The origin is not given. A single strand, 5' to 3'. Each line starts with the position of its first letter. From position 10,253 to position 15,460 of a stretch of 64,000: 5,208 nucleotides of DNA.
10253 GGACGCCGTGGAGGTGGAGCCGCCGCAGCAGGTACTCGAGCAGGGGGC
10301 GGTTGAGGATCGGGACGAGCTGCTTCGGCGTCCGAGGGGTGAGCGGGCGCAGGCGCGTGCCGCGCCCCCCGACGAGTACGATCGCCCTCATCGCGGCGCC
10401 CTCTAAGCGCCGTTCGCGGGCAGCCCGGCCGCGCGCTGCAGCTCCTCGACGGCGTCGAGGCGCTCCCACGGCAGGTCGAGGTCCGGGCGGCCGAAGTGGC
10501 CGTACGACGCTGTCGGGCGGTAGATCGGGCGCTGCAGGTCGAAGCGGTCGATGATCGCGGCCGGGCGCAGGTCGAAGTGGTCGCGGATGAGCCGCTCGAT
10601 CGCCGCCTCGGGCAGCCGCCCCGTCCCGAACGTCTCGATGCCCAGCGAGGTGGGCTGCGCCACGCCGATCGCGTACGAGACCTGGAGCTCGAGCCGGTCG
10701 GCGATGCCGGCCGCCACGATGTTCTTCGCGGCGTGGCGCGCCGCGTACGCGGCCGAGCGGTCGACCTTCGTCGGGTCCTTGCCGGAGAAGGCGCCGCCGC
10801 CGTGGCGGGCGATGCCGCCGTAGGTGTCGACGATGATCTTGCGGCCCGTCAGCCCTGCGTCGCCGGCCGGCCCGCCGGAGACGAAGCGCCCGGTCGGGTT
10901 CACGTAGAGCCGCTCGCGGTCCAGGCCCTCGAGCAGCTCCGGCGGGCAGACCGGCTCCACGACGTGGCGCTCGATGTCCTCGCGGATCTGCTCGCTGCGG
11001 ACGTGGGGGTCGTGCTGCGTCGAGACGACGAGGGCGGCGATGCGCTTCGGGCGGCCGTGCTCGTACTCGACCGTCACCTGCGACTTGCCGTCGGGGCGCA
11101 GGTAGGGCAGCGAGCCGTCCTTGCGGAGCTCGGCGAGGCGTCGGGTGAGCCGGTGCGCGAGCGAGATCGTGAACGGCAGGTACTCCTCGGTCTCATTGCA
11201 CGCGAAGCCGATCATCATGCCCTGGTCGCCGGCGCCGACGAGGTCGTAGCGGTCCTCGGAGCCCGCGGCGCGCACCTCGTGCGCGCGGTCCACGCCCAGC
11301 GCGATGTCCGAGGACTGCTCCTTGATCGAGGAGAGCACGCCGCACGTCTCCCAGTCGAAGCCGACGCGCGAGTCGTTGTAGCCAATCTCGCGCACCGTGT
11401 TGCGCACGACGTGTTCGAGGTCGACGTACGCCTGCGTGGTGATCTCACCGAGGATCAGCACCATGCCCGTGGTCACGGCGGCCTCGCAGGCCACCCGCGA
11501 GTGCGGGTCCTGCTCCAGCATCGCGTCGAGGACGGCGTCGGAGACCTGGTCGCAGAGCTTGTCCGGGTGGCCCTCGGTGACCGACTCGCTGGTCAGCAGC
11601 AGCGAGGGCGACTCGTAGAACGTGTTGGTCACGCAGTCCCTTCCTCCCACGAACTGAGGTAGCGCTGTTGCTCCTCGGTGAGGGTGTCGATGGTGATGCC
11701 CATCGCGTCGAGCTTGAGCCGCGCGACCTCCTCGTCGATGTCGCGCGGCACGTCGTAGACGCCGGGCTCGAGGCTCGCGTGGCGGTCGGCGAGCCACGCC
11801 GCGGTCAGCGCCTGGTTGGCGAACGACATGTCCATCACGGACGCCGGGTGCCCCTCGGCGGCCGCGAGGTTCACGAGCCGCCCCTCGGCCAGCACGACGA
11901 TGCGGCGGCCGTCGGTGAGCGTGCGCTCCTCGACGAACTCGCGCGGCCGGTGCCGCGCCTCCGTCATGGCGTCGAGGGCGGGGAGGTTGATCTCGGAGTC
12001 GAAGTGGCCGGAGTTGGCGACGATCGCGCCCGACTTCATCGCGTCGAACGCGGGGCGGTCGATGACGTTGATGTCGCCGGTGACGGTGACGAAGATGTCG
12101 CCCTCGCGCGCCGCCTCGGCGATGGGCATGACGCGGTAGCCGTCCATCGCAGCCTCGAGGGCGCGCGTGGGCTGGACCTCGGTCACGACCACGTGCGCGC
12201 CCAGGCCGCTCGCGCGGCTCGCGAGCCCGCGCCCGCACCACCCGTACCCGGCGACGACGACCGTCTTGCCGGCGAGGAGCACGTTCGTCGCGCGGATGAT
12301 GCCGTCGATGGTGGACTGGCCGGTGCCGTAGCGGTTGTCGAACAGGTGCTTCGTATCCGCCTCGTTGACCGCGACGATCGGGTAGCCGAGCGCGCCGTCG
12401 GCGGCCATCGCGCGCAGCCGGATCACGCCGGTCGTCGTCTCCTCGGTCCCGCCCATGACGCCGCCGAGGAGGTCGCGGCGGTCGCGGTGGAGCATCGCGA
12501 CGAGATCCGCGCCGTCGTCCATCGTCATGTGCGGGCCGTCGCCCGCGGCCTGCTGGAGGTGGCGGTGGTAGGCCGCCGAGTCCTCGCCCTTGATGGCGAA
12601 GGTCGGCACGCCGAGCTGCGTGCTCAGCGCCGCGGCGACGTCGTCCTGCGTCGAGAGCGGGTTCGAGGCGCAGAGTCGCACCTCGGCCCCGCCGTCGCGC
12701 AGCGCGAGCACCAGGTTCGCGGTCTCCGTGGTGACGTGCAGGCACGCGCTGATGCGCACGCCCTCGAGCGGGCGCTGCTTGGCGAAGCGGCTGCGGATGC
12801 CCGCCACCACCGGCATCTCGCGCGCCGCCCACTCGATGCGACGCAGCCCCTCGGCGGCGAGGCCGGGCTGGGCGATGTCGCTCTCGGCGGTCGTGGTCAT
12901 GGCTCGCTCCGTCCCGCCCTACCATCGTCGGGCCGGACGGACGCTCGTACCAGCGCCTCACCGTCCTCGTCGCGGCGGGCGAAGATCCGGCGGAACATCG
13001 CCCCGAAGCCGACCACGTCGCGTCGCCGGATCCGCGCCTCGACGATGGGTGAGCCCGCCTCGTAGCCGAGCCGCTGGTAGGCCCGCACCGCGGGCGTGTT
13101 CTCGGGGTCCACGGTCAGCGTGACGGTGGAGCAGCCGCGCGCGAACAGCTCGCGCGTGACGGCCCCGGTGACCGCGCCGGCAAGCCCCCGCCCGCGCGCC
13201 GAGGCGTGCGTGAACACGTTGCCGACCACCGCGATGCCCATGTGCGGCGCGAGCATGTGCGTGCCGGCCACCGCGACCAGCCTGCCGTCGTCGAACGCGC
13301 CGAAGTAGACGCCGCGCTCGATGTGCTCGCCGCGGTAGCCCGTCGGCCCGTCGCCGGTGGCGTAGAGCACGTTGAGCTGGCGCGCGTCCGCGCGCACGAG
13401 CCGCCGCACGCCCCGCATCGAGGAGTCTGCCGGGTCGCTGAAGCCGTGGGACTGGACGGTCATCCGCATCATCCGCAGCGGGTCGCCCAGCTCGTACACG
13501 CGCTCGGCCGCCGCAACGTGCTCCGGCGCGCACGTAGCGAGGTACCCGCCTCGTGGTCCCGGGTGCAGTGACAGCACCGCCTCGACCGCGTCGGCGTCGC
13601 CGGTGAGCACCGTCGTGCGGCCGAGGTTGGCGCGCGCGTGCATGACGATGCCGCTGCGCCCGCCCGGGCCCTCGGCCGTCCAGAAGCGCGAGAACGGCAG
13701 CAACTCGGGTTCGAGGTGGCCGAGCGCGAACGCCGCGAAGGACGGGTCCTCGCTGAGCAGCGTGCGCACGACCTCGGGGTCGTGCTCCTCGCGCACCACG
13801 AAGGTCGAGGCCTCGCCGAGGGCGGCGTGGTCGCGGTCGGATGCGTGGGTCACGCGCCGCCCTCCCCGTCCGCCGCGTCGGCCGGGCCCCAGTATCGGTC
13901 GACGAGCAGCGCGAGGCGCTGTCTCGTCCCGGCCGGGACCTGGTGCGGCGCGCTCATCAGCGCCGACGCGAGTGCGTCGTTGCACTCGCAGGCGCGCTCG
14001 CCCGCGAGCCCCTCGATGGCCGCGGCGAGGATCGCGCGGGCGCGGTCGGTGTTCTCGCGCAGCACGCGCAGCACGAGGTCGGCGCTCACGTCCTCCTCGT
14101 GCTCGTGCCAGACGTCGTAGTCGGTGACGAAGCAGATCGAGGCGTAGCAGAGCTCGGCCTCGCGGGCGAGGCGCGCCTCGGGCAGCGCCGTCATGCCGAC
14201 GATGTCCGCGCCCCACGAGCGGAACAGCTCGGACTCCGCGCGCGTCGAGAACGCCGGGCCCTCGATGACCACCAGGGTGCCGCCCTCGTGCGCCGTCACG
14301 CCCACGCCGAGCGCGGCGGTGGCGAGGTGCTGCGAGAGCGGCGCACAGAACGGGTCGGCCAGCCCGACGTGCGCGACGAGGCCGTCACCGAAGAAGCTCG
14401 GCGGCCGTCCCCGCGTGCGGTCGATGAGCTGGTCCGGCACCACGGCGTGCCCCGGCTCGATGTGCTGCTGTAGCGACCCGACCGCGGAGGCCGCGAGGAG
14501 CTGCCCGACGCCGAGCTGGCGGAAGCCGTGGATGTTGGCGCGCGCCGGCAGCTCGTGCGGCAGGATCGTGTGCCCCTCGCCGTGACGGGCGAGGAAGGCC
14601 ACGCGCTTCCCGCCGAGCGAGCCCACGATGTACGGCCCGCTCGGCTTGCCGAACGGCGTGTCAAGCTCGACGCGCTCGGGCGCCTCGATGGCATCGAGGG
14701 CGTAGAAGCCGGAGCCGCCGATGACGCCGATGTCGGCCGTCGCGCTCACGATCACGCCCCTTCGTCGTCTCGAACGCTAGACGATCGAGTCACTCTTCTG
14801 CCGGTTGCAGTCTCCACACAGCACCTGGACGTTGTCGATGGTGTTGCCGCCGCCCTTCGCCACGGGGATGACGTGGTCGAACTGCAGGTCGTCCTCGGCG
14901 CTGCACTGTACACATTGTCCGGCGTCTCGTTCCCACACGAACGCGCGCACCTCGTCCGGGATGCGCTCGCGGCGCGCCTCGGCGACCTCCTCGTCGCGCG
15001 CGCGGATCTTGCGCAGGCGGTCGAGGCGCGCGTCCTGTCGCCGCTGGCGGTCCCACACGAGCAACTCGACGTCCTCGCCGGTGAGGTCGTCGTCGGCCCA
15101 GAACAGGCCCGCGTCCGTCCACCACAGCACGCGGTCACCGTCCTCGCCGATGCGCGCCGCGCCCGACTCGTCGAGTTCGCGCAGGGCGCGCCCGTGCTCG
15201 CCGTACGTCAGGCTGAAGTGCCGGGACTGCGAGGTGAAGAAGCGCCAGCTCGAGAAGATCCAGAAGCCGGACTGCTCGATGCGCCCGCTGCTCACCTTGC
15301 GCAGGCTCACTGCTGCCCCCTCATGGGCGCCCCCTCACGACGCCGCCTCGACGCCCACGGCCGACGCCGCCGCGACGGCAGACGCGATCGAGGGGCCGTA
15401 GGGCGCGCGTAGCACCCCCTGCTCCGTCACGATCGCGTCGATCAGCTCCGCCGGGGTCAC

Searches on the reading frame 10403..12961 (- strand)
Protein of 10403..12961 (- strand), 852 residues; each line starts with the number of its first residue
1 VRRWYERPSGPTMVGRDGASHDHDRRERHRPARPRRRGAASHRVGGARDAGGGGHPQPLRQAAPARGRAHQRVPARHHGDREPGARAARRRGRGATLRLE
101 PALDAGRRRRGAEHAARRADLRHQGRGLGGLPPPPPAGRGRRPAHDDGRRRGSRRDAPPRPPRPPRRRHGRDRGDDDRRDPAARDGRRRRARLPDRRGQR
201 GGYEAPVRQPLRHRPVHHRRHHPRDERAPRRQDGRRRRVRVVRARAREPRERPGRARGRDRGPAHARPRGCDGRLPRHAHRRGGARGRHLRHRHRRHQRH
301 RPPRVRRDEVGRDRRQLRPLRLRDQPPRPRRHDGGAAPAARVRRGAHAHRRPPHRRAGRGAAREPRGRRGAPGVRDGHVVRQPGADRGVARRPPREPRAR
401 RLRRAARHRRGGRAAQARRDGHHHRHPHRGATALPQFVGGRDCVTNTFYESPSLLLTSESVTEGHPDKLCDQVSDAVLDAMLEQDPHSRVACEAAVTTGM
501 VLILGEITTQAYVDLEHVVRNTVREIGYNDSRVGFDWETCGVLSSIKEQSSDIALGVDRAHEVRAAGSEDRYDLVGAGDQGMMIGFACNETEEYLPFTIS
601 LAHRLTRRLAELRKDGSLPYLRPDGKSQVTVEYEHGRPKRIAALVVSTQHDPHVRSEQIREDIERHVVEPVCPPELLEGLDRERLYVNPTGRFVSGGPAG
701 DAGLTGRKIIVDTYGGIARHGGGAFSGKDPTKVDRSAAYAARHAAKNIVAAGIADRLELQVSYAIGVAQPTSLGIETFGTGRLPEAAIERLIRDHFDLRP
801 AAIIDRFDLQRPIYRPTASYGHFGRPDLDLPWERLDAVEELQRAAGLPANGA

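Call 26: search_protein_families(library=pfam, proteins=[window:10403-12961:-])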
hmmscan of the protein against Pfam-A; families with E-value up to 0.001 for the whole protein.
window:10403-12961:- (852 aa): 3 families
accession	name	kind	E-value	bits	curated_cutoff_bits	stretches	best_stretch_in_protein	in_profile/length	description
PF02773.21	S-AdoMet_synt_C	-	1.9e-64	216.2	25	1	696-834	2-138/138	S-adenosylmethionine synthetase, C-terminal domain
PF02772.21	S-AdoMet_synt_M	-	3.7e-46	156.6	29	1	575-693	2-120/120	S-adenosylmethionine synthetase, central domain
PF00438.25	S-AdoMet_synt_N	-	3.9e-44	149.7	33.1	1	455-550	3-98/99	S-adenosylmethionine synthetase, N-terminal domain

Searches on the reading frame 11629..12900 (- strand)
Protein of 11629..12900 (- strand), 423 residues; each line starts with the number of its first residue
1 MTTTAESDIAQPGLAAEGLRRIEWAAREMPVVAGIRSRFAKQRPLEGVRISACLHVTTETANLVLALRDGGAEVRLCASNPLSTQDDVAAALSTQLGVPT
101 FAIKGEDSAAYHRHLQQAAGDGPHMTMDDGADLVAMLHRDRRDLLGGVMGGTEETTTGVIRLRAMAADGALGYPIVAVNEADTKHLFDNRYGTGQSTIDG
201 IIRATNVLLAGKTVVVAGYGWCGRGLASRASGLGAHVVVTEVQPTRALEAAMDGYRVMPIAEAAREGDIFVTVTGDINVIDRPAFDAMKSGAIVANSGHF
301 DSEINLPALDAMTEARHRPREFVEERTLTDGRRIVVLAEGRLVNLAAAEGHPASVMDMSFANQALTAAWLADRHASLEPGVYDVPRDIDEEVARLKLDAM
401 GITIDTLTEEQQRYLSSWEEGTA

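Call 53: search_protein_families(library=ncbifam, proteins=[window:11629-12900:-], max_evalue=0.00001)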
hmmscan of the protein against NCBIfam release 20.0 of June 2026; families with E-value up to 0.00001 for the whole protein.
window:11629-12900:- (423 aa): 7 families
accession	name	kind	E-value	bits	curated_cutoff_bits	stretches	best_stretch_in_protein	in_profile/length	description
TIGR00936.1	ahcY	equivalog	4.7e-186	618.6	497.6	1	9-422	3-416/416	adenosylhomocysteinase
NF004005.0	PRK05476.2-3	equivalog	3.8e-183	609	275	1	6-420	4-417/418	adenosylhomocysteinase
NF004010.0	PRK05476.3-3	equivalog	4.6e-80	269.6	512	1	14-412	14-420/432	adenosylhomocysteinase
NF004009.0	PRK05476.3-2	equivalog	2e-57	195.1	485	1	15-402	75-459/487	adenosylhomocysteinase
NF004008.0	PRK05476.3-1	equivalog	1.2e-17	64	440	1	175-372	117-301/326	adenosylhomocysteinase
NF009940.0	PRK13403.1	equivalog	1.8e-06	27.1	406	1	207-270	12-75/335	ketol-acid reductoisomerase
NF004017.0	PRK05479.1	equivalog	8.2e-06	24.8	336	0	208-277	14-84/337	ketol-acid reductoisomerase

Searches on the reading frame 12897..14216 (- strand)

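Call 26: search_protein_families(library=pfam, proteins=[window:12897-14216:-])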
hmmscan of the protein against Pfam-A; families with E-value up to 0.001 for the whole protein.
window:12897-14216:- (439 aa): 6 families
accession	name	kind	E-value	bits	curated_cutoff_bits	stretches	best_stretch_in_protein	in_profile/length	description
PF00583.31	Acetyltransf_1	-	6.4e-14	52.7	20.7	1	299-385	30-116/116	Acetyltransferase (GNAT) family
PF08445.16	FR47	-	2e-10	40.9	22.1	1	320-387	15-79/86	FR47-like protein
PF13508.13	Acetyltransf_7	-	3.4e-07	31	27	1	302-386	3-83/84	Acetyltransferase (GNAT) domain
PF13673.13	Acetyltransf_10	-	3.9e-05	24.1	23.6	1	304-391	33-113/128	Acetyltransferase (GNAT) domain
PF13302.13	Acetyltransf_3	-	4.1e-05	24.7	25.4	1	294-385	45-137/138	Acetyltransferase (GNAT) domain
PF13527.13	Acetyltransf_9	-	7.4e-05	23.2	25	1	299-387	38-126/127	Acetyltransferase (GNAT) domain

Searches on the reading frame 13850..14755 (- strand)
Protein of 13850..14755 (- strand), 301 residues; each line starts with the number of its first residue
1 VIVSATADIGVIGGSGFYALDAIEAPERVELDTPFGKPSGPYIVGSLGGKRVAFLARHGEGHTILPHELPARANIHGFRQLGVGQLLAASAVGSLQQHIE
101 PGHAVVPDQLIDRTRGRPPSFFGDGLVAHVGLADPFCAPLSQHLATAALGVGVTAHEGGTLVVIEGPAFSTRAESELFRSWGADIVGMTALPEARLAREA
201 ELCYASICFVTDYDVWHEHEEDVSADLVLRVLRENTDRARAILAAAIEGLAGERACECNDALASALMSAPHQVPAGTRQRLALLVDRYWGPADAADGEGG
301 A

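Call 41: search_protein_families(library=pfam, proteins=[window:13850-14755:-])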
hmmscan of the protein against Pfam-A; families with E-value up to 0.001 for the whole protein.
window:13850-14755:- (301 aa): 1 family
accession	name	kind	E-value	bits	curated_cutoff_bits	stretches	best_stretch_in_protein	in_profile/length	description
PF01048.26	PNP_UDP_1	-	1.1e-44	153.1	25.1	1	8-248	1-233/233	Phosphorylase superfamily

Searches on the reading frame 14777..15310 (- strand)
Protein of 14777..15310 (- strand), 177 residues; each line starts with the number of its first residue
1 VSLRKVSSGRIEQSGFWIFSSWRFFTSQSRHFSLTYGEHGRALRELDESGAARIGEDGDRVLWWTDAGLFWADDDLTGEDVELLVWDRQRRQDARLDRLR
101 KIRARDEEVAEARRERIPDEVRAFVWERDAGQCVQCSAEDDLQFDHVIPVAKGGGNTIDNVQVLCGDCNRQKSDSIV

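Call 26: search_protein_families(library=pfam, proteins=[window:14777-15310:-])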
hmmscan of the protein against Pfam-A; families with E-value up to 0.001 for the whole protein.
window:14777-15310:- (177 aa): 2 families
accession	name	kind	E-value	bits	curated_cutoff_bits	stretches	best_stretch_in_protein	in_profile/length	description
PF01844.29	HNH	-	5.5e-12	46.1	21.4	1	133-174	1-46/47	HNH endonuclease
PF14279.12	HNH_5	-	8.6e-12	45.3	27.5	1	133-175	1-46/56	HNH endonuclease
